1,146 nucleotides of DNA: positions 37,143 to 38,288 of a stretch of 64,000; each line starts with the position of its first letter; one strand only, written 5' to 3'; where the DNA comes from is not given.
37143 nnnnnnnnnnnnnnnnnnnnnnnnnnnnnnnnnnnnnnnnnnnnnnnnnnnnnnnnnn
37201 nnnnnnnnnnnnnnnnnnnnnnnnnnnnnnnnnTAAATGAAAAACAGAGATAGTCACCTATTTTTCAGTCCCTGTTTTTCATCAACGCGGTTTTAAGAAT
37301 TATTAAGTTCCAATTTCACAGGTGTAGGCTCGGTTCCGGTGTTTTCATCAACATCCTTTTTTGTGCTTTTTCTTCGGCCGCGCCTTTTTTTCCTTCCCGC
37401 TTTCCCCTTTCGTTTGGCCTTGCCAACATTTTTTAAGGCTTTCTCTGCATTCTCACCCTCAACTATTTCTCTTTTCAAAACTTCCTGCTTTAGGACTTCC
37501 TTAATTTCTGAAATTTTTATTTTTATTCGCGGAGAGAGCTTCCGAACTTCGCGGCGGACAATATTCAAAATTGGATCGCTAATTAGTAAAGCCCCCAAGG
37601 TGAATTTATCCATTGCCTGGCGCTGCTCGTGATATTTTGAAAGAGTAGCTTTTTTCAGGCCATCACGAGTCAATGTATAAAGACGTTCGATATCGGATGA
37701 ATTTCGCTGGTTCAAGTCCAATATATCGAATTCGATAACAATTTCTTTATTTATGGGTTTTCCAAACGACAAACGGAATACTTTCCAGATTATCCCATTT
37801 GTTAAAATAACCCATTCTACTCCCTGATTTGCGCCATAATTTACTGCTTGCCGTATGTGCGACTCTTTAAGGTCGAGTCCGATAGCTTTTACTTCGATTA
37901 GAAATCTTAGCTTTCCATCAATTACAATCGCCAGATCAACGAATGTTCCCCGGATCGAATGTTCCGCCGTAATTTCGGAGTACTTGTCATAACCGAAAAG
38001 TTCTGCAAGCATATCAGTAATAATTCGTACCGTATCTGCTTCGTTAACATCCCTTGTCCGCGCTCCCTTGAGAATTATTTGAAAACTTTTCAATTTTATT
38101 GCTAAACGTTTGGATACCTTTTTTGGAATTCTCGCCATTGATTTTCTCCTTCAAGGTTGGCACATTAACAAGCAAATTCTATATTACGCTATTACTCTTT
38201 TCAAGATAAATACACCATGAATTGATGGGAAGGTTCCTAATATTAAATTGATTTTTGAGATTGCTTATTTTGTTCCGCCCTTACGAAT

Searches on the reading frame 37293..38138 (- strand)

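Call 80: search_protein_families(library=pfam, proteins=[window:37293-38138:-], max_evalue=0.001)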
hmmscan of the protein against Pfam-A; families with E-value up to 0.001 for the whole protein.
window:37293-38138:- (281 aa): 1 family
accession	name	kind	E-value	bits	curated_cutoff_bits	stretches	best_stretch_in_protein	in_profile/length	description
PF13588.12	HSDR_N_2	-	1e-06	29.2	25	1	56-125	28-98/110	Type I restriction enzyme R protein N terminus (HSDR_N)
